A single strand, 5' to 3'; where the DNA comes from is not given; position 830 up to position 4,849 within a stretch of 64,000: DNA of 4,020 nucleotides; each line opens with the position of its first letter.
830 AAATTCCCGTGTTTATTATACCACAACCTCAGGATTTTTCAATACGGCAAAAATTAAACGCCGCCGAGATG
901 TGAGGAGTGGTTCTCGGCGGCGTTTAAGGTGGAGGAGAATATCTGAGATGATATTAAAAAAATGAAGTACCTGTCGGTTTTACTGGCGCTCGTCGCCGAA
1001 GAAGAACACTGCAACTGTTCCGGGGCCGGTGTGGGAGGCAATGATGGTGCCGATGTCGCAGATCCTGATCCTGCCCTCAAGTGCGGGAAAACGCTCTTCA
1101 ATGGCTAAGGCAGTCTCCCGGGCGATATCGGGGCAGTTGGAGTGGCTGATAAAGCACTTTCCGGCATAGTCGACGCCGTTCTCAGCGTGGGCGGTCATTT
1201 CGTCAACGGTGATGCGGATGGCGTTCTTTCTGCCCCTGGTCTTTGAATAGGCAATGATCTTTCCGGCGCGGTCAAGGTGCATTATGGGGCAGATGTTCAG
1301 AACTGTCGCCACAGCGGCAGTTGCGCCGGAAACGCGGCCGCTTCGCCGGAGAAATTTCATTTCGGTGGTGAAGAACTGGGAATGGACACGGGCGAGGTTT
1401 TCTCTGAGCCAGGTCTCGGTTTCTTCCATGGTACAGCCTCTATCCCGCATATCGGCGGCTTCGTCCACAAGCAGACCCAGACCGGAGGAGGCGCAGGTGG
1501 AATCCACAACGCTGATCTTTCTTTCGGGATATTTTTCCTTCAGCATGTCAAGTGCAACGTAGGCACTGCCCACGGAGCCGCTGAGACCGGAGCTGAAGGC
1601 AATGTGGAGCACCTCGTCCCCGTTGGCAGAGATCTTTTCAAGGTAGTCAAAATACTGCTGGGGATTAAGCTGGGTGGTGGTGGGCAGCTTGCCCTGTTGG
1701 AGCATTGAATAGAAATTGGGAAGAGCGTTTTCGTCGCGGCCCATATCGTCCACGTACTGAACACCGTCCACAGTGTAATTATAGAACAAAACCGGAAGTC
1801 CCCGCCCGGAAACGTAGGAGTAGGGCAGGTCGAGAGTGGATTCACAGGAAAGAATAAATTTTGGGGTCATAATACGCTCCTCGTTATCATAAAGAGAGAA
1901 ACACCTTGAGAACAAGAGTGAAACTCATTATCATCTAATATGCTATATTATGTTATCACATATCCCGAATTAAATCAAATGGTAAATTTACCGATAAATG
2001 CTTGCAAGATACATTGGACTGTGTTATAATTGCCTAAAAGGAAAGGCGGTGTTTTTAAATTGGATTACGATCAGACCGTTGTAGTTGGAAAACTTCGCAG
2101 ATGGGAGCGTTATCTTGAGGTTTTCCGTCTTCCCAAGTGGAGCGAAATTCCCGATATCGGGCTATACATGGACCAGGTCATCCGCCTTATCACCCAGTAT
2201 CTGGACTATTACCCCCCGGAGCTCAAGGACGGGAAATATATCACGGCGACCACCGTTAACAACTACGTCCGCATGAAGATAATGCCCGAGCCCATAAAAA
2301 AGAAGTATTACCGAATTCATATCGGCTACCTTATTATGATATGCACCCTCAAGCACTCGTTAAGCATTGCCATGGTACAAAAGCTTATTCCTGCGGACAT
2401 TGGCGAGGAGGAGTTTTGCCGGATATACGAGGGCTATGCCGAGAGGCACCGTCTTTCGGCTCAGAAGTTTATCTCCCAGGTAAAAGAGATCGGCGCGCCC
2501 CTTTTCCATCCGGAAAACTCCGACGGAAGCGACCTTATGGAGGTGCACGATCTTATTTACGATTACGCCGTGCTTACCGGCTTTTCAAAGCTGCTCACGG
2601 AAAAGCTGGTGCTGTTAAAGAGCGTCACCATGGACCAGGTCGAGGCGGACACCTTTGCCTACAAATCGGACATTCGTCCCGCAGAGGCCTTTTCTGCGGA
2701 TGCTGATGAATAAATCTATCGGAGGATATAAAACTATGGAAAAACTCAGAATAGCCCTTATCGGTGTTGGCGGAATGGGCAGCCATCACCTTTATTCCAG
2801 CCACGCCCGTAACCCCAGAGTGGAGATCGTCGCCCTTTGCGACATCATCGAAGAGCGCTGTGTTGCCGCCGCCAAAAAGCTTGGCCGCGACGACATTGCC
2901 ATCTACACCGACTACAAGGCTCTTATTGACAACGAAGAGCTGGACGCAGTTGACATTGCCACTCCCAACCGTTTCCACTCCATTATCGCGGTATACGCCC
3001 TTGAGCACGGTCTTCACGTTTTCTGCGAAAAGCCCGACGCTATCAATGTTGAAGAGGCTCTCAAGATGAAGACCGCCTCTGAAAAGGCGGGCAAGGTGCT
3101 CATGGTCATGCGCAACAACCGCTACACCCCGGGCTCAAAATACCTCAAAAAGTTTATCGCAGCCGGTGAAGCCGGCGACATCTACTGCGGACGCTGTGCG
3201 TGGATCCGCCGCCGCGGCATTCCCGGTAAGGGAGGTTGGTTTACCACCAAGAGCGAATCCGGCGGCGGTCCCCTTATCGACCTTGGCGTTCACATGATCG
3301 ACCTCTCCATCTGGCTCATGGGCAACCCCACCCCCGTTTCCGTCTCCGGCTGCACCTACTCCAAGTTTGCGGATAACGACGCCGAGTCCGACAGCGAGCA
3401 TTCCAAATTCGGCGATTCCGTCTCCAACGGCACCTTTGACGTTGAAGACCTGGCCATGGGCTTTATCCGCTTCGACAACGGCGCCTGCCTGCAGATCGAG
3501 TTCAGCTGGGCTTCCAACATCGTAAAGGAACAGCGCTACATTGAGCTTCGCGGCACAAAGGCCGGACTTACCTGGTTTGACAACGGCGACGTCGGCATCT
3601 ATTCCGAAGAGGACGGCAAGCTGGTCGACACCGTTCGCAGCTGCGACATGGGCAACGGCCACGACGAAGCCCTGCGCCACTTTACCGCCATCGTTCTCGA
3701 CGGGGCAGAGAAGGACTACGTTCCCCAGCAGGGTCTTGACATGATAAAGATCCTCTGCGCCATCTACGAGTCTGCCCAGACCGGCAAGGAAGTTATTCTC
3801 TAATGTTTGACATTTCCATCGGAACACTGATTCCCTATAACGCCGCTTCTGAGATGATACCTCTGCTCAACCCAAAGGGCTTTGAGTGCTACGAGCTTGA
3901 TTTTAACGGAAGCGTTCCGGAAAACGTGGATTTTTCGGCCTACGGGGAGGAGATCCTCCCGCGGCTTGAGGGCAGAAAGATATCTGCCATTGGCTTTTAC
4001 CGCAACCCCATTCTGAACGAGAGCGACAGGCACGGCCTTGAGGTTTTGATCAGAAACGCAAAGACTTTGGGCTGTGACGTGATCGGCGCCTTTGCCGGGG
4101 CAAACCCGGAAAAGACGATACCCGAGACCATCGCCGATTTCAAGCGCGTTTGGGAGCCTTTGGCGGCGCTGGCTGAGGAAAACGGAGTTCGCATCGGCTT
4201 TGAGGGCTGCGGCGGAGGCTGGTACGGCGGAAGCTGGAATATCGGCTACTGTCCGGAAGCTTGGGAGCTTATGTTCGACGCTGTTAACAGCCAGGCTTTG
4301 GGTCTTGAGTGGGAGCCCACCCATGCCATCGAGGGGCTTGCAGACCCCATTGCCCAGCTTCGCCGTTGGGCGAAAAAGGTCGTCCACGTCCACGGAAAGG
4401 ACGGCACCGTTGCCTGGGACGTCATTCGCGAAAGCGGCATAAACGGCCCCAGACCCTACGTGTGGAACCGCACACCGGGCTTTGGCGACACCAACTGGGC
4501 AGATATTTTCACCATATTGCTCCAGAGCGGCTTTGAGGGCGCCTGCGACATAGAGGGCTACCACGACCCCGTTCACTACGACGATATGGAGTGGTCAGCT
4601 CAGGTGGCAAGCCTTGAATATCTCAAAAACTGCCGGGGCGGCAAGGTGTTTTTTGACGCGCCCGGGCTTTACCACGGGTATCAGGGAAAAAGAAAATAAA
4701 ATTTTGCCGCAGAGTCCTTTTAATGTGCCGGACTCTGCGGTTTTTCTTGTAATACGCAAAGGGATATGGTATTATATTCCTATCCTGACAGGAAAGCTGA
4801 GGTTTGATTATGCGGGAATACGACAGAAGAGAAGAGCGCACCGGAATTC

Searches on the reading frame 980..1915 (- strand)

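Call 39: search_protein_families(library=pfam, proteins=[window:980-1915:-], max_evalue=0.00001)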
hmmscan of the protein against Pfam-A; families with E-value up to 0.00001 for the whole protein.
window:980-1915:- (311 aa): 1 family
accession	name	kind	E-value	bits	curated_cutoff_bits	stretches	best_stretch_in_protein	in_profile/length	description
PF02645.21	DegV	-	4.5e-58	197.2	27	1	25-306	7-278/280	Uncharacterised protein, DegV family COG1307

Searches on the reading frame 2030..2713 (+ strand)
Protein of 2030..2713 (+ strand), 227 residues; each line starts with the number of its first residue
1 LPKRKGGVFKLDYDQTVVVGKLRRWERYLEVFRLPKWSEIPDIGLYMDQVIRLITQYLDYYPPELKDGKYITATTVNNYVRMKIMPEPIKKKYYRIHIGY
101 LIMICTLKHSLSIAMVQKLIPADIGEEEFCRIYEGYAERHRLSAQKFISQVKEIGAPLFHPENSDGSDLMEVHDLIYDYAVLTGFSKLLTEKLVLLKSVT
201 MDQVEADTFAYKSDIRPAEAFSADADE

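Call 39: search_protein_families(library=pfam, proteins=[window:2030-2713:+], max_evalue=0.00001)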
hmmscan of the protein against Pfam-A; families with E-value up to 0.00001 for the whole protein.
window:2030-2713:+ (227 aa): 1 family
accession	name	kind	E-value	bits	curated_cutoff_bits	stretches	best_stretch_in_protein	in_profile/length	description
PF08876.17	DUF1836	-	4.1e-23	81.9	27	1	35-121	1-85/105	Domain of unknown function (DUF1836)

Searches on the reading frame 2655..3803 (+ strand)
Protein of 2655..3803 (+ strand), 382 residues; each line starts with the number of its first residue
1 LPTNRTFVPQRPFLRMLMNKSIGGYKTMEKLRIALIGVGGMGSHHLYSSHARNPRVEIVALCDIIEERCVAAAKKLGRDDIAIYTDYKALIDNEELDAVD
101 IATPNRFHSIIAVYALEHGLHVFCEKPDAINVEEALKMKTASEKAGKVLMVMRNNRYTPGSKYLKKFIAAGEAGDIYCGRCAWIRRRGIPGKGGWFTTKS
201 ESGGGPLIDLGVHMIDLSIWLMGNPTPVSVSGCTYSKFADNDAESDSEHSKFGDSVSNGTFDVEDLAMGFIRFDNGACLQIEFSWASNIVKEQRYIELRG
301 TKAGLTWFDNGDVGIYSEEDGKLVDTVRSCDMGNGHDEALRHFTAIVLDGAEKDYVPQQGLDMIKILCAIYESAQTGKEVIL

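Call 39: search_protein_families(library=pfam, proteins=[window:2655-3803:+], max_evalue=0.00001)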
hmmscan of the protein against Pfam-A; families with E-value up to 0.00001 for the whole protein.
window:2655-3803:+ (382 aa): 3 families
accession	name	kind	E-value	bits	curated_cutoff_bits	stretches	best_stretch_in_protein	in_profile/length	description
PF01408.29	GFO_IDH_MocA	-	9.6e-27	94.5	24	1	31-151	1-118/120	Oxidoreductase family, NAD-binding Rossmann fold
PF22725.1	GFO_IDH_MocA_C3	-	6.3e-23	81.6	27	1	163-305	3-123/124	GFO/IDH/MocA C-terminal domain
PF02894.22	GFO_IDH_MocA_C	-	2.3e-19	70.5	22.9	1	165-380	1-216/218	Oxidoreductase family, C-terminal alpha/beta domain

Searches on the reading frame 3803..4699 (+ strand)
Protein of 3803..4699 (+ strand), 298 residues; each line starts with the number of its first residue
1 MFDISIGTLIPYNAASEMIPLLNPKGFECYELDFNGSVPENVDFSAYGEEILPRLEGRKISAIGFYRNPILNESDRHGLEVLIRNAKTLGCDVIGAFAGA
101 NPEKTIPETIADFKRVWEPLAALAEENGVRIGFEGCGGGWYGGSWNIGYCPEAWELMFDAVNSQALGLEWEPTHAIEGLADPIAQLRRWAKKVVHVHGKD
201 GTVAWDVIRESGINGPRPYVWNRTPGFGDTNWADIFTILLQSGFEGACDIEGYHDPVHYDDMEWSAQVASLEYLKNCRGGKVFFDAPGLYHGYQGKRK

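Call 39: search_protein_families(library=pfam, proteins=[window:3803-4699:+], max_evalue=0.00001)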
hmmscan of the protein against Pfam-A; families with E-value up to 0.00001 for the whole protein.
window:3803-4699:+ (298 aa): 1 family
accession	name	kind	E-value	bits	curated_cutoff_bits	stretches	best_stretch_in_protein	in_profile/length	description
PF01261.30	AP_endonuc_2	-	4.3e-26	92.5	31.1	1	26-264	8-235/249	Xylose isomerase-like TIM barrel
